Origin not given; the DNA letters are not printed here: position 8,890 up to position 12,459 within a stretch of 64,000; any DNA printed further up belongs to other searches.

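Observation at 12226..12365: Candidate T-box riboswitch upstream of ileS, with the ORF-track N-terminus of IleS actually being leader sequence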

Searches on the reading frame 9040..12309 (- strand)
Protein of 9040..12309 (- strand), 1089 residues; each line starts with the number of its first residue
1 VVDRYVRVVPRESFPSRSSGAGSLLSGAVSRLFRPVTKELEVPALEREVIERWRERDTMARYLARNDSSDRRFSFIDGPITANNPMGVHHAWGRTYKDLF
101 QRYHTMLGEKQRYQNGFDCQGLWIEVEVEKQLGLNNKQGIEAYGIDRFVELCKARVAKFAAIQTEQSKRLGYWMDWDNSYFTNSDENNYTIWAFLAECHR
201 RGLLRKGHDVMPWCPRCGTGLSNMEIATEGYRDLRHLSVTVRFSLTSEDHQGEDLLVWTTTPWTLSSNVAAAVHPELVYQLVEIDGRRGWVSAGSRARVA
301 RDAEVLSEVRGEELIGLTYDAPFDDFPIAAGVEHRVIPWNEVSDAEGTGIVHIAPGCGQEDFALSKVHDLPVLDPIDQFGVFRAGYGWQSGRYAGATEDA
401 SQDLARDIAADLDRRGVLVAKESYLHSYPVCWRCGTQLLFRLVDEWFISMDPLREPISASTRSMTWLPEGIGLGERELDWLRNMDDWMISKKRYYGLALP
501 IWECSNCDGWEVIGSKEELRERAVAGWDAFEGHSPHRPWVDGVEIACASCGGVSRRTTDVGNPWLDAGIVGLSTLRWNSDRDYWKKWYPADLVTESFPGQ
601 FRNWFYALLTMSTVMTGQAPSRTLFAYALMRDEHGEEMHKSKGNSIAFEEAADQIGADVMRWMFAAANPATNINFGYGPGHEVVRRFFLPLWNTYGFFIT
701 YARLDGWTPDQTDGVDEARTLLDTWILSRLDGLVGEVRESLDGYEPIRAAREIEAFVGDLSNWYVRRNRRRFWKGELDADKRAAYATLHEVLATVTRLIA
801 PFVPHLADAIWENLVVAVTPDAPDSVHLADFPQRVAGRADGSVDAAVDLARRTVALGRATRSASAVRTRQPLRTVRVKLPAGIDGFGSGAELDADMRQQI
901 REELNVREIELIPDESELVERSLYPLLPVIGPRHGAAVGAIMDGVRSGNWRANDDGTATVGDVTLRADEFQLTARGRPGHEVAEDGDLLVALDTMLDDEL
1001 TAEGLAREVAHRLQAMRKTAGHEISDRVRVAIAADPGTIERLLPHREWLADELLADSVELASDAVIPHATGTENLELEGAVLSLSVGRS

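Call 5: search_protein_families(library=ncbifam, proteins=[window:9040-12225:-])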
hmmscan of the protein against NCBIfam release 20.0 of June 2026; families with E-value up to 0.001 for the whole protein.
window:9040-12225:- (1061 aa): 15 families
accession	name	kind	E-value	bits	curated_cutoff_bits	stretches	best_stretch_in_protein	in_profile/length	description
TIGR00392.1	ileS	equivalog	1.2e-203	678.8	621.4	1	10-850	4-850/861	isoleucine--tRNA ligase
NF000258.1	MupB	exception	6.3e-164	547.4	1900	1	18-1009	9-984/1033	mupirocin-resistant isoleucine--tRNA ligase MupB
NF000257.1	MupA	exception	1.5e-160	536.1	1900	1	37-1032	27-1001/1024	mupirocin-resistant isoleucine--tRNA ligase MupA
TIGR00422.1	valS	equivalog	3.8e-112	375.9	612.1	2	308-889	256-792/863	valine--tRNA ligase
NF009687.0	PRK13208.1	equivalog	1.8e-101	340.6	738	2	303-891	250-796/801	valine--tRNA ligase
NF004349.1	PRK05729.1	equivalog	1.6e-95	321.1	704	2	307-847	249-739/860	valine--tRNA ligase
NF011492.0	PRK14900.1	equivalog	6.3e-82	276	1783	2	317-849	275-769/1044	valine--tRNA ligase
NF040702.1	ileS_w_GNAT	exception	2.6e-67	227.4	1999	2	272-786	464-956/1100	isoleucine--tRNA ligase, N-acetyltransferase domain-containing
NF000540.1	alt_ValS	exception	4.3e-46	157.3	900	2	424-853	398-804/827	valine--tRNA ligase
TIGR00395.1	leuS_arch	equivalog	2.2e-34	118.7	648.5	2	606-826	617-810/938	leucine--tRNA ligase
NF008957.0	PRK12300.1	subfamily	1.1e-33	116.3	677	2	19-334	7-322/946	leucine--tRNA ligase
TIGR00396.1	leuS_bact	equivalog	1.2e-15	56.8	548.4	2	17-203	6-173/843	leucine--tRNA ligase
NF001100.0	PRK00133.1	equivalog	2e-12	46.5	587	1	401-788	173-504/676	methionine--tRNA ligase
NF008900.0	PRK12267.1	equivalog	1.2e-09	37.3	598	1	536-789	228-479/648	methionine--tRNA ligase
TIGR00398.1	metG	equivalog_domain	4.7e-09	35.5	336.35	1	536-789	251-504/530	methionine--tRNA ligase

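Call 23: find_encoding_contigs(protein=window:9040-12225:-, flank=2000, max_places=6)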
Protein window:9040-12225:- (1061 aa): no gene with exactly this product is on record in the collection.

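Call 25: find_encoding_contigs(protein=window:9040-12309:-, flank=2000, max_places=6)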
Protein window:9040-12309:- (1089 aa): no gene with exactly this product is on record in the collection.

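Call 27: find_encoding_contigs(protein=window:9040-12216:-, flank=2000, max_places=6)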
Protein window:9040-12216:- (1058 aa): no gene with exactly this product is on record in the collection.

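Call 29: find_homologous_proteins(query=window:9040-12216:-, max_evalue=1e-100)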
Query window:9040-12216:- (1058 aa): 7998 proteins with E <= 1e-100 among 8000 candidates; the best 120 are listed.
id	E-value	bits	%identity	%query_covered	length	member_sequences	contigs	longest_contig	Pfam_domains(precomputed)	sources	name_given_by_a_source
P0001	0.0e+0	2413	97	100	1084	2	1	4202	PF09334.18,PF08264.20,PF01921.25,PF00133.29,PF19302.5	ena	-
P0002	0.0e+0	2402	97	100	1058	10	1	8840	PF09334.18,PF08264.20,PF01921.25,PF00133.29,PF19302.5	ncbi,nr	ncbi:MAG: isoleucine--tRNA ligase [Chloroflexota bacterium]|nr:isoleucine--tRNA ligase [Chloroflexot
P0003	0.0e+0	2391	96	100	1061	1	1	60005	PF09334.18,PF08264.20,PF01921.25,PF00133.29,PF19302.5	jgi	jgi:isoleucyl-tRNA synthetase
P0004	0.0e+0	2210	88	100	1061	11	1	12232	PF09334.18,PF08264.20,PF01921.25,PF00133.29,PF19302.5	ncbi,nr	ncbi:MAG TPA: isoleucine--tRNA ligase [Candidatus Limnocylindrales bacterium]|nr:isoleucine--tRNA li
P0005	0.0e+0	2153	85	100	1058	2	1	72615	PF09334.18,PF08264.20,PF01921.25,PF00133.29,PF19302.5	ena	-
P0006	0.0e+0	1999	80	100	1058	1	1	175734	PF09334.18,PF08264.20,PF00133.29,PF19302.5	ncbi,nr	ncbi:MAG: isoleucine--tRNA ligase [Chloroflexi bacterium]|nr:isoleucine--tRNA ligase [Chloroflexota 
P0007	0.0e+0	1990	79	100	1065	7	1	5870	PF09334.18,PF08264.20,PF00133.29,PF19302.5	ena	-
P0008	0.0e+0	1990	79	100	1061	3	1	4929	PF09334.18,PF08264.20,PF01921.25,PF00133.29,PF19302.5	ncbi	ncbi:MAG: isoleucine--tRNA ligase [Candidatus Limnocylindria bacterium]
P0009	0.0e+0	1979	79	100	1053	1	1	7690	PF09334.18,PF08264.20,PF01921.25,PF00133.29,PF19302.5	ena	-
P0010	0.0e+0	1971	79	100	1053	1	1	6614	PF09334.18,PF08264.20,PF01921.25,PF00133.29,PF19302.5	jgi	jgi:isoleucyl-tRNA synthetase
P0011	0.0e+0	1961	78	100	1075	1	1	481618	PF09334.18,PF08264.20,PF01921.25,PF00133.29,PF19302.5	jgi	-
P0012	0.0e+0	1961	78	100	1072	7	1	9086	PF09334.18,PF08264.20,PF00133.29,PF19302.5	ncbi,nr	ncbi:MAG: isoleucyl-tRNA synthetase [Chloroflexota bacterium]|nr:isoleucyl-tRNA synthetase [Chlorofl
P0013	0.0e+0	1960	78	100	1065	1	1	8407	PF09334.18,PF08264.20,PF01921.25,PF00133.29,PF19302.5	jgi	jgi:isoleucyl-tRNA synthetase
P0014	0.0e+0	1957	78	100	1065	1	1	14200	PF09334.18,PF08264.20,PF01921.25,PF00133.29,PF19302.5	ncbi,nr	ncbi:MAG TPA: isoleucine--tRNA ligase [Candidatus Limnocylindria bacterium]|nr:isoleucine--tRNA liga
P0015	0.0e+0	1954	78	100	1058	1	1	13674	PF09334.18,PF08264.20,PF00133.29,PF19302.5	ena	-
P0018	0.0e+0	1947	78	100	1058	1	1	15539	PF09334.18,PF08264.20,PF00133.29,PF19302.5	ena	-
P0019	0.0e+0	1944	77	100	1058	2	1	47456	PF09334.18,PF08264.20,PF01921.25,PF00133.29,PF19302.5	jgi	-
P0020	0.0e+0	1944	77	100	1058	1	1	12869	PF09334.18,PF08264.20,PF00133.29,PF19302.5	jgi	jgi:isoleucyl-tRNA synthetase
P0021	0.0e+0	1942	78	100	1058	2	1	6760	PF09334.18,PF08264.20,PF01921.25,PF00133.29,PF19302.5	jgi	jgi:isoleucyl-tRNA synthetase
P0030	0.0e+0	1939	78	100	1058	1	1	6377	PF09334.18,PF08264.20,PF00133.29,PF19302.5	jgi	-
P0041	0.0e+0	1928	77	100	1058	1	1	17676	PF09334.18,PF08264.20,PF01921.25,PF00133.29,PF19302.5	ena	-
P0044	0.0e+0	1924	77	99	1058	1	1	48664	PF09334.18,PF08264.20,PF01921.25,PF00133.29,PF19302.5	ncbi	ncbi:MAG: isoleucine--tRNA ligase [Candidatus Limnocylindria bacterium]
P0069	0.0e+0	1901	75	100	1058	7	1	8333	PF09334.18,PF08264.20,PF01921.25,PF00133.29,PF19302.5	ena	-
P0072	0.0e+0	1898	76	100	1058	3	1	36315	PF09334.18,PF08264.20,PF00133.29,PF19302.5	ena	-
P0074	0.0e+0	1898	76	100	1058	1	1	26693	PF09334.18,PF08264.20,PF01921.25,PF00133.29,PF19302.5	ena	-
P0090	0.0e+0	1886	76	100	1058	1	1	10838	PF09334.18,PF08264.20,PF01921.25,PF00133.29,PF19302.5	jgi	jgi:isoleucyl-tRNA synthetase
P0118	0.0e+0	1864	75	100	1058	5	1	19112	PF09334.18,PF08264.20,PF00133.29,PF19302.5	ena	-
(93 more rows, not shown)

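Call 30: find_encoding_contigs(protein=P0001, flank=1200, max_places=4)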
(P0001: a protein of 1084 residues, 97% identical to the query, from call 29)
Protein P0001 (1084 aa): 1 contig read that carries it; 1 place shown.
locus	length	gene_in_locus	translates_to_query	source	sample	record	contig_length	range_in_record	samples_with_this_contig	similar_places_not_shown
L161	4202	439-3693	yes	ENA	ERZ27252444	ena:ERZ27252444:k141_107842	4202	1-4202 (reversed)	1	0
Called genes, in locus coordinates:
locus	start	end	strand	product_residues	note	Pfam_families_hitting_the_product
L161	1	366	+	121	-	?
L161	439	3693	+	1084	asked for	PF00133:tRNA-synt_1, PF09334:tRNA-synt_1g (faint), PF01921:tRNA-synt_1f (weak), PF08264:Anticodon_1, PF19302:DUF5915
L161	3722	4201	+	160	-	?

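Call 31: find_encoding_contigs(protein=P0002, flank=1200, max_places=4)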
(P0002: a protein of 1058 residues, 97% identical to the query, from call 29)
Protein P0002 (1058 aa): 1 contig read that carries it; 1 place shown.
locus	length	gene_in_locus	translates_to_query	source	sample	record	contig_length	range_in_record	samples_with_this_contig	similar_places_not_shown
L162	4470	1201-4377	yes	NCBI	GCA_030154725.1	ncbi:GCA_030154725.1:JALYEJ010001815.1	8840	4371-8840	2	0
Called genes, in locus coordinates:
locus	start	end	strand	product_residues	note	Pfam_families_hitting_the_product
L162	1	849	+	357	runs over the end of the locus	-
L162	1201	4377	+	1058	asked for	PF00133:tRNA-synt_1, PF09334:tRNA-synt_1g (faint), PF01921:tRNA-synt_1f (weak), PF08264:Anticodon_1, PF19302:DUF5915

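Call 32: find_encoding_contigs(protein=P0003, flank=1200, max_places=4)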
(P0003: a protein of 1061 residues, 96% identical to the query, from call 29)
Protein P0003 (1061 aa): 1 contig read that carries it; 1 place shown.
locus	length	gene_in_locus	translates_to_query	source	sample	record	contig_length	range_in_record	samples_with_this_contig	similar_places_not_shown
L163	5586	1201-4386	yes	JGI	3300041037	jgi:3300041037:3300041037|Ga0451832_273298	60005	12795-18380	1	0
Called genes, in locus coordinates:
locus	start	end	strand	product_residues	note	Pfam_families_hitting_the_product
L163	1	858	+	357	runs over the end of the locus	-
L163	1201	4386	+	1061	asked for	PF00133:tRNA-synt_1, PF09334:tRNA-synt_1g (faint), PF01921:tRNA-synt_1f (weak), PF08264:Anticodon_1, PF19302:DUF5915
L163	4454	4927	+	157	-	PF01252:Peptidase_A8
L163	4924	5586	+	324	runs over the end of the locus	PF00849:PseudoU_synth_2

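Call 43: find_encoding_contigs(protein=P0004, flank=1000, max_places=3)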
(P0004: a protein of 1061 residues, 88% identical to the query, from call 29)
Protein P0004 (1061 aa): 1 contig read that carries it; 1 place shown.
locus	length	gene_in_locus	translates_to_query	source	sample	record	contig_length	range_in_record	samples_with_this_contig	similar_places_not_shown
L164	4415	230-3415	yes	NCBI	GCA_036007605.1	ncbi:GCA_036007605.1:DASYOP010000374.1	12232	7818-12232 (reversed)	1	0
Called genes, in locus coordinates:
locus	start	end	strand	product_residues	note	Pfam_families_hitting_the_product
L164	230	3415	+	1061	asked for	PF00133:tRNA-synt_1, PF09334:tRNA-synt_1g (faint), PF01921:tRNA-synt_1f (weak), PF08264:Anticodon_1, PF19302:DUF5915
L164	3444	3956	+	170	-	PF01252:Peptidase_A8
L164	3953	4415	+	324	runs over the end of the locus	PF00849:PseudoU_synth_2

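Call 44: find_encoding_contigs(protein=P0005, flank=1000, max_places=3)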
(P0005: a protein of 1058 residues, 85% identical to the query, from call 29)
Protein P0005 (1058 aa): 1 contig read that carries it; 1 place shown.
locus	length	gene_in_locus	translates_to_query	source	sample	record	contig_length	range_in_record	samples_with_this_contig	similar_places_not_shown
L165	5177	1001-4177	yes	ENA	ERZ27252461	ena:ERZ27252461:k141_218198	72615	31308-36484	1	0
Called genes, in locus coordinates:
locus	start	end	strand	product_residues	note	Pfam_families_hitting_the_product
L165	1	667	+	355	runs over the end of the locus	-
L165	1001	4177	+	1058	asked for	PF00133:tRNA-synt_1, PF09334:tRNA-synt_1g (faint), PF01921:tRNA-synt_1f (weak), PF08264:Anticodon_1, PF19302:DUF5915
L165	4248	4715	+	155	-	PF01252:Peptidase_A8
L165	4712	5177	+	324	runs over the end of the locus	PF00849:PseudoU_synth_2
